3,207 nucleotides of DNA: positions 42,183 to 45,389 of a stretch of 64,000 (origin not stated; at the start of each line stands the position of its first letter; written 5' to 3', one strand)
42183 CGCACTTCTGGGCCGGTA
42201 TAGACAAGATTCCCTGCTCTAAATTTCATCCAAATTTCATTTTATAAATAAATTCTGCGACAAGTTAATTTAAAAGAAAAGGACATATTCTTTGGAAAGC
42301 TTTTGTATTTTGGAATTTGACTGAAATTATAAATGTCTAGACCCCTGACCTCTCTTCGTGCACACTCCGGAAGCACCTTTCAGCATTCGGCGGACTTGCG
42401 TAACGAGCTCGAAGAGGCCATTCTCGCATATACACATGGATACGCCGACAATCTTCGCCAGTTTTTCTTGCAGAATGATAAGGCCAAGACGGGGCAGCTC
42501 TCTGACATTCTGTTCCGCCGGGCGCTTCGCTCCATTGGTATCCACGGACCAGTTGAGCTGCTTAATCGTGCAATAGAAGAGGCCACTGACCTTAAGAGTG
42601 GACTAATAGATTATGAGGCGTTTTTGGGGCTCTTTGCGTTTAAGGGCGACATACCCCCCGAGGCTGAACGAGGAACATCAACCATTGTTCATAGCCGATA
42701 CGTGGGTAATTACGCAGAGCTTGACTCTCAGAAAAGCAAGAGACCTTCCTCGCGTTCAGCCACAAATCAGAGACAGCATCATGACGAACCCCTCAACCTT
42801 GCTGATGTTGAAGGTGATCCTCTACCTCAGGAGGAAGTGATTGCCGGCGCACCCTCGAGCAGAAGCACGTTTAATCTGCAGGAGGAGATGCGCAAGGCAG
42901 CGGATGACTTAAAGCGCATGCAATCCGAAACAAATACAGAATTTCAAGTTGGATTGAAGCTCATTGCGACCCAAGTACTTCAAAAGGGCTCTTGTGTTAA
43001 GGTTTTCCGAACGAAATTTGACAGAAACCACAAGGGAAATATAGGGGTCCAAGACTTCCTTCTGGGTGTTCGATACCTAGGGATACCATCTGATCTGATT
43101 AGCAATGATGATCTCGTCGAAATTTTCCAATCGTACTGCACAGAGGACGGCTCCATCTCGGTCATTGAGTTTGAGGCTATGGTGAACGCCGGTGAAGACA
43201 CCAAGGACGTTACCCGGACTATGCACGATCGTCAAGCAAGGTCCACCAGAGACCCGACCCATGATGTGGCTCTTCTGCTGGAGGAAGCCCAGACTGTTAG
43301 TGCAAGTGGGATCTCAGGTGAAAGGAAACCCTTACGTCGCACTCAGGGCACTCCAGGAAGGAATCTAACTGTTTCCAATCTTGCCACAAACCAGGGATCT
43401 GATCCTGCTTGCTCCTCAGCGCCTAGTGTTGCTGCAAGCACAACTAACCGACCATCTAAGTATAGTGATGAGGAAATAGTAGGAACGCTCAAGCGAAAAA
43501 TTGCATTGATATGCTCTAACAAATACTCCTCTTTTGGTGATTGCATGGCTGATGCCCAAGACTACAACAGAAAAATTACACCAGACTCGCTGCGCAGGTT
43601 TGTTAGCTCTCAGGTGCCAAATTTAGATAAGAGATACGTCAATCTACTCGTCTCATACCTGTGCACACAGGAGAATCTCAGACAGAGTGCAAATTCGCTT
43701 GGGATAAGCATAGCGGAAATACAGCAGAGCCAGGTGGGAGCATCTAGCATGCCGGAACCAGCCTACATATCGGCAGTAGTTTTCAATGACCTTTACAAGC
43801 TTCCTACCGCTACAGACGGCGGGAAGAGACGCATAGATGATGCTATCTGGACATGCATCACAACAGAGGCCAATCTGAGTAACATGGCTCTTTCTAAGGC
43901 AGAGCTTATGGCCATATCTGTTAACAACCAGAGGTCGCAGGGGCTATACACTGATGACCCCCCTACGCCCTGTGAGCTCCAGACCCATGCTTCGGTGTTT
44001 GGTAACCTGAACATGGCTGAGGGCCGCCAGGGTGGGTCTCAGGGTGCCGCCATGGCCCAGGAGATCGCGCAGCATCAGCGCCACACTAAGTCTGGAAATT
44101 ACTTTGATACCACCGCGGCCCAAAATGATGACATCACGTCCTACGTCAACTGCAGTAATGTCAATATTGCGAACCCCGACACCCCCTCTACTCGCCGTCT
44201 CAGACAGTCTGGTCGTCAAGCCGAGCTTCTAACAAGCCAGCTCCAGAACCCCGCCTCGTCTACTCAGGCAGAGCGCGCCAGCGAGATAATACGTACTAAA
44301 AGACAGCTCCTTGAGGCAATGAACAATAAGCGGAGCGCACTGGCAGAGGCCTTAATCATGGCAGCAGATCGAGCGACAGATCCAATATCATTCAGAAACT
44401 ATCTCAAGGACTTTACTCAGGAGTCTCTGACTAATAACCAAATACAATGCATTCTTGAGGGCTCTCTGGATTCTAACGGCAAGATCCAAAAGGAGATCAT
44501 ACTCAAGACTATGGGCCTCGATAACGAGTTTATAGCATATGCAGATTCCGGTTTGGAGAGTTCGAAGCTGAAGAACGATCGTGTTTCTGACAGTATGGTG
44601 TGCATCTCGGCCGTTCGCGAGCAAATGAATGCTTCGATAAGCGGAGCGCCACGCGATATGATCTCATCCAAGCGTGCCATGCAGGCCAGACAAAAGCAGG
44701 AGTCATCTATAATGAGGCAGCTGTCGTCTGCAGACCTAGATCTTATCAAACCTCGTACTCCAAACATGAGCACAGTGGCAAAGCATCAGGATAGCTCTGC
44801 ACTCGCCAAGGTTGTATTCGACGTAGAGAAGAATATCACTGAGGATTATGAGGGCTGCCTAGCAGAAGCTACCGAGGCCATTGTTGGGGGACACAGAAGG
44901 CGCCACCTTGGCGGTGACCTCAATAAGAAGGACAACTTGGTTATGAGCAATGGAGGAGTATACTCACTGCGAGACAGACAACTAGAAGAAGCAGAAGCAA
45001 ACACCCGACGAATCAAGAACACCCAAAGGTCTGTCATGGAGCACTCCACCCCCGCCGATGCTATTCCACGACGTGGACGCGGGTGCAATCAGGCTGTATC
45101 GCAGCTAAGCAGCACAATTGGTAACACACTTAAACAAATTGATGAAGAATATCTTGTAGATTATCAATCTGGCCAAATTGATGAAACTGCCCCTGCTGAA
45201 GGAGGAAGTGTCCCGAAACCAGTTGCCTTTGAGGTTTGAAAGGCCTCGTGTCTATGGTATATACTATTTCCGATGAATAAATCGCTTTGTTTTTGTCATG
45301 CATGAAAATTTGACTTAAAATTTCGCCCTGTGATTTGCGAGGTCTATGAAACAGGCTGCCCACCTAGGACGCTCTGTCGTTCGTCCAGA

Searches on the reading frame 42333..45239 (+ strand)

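Call 52: search_protein_families(library=pfam, proteins=[window:42333-45239:+], max_evalue=0.001)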
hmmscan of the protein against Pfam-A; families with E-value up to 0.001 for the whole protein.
window:42333-45239:+ (968 aa): 1 family
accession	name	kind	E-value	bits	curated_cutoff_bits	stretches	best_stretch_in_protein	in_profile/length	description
PF13405.12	EF-hand_6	-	3e-06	26.9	25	0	228-250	8-30/30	EF-hand domain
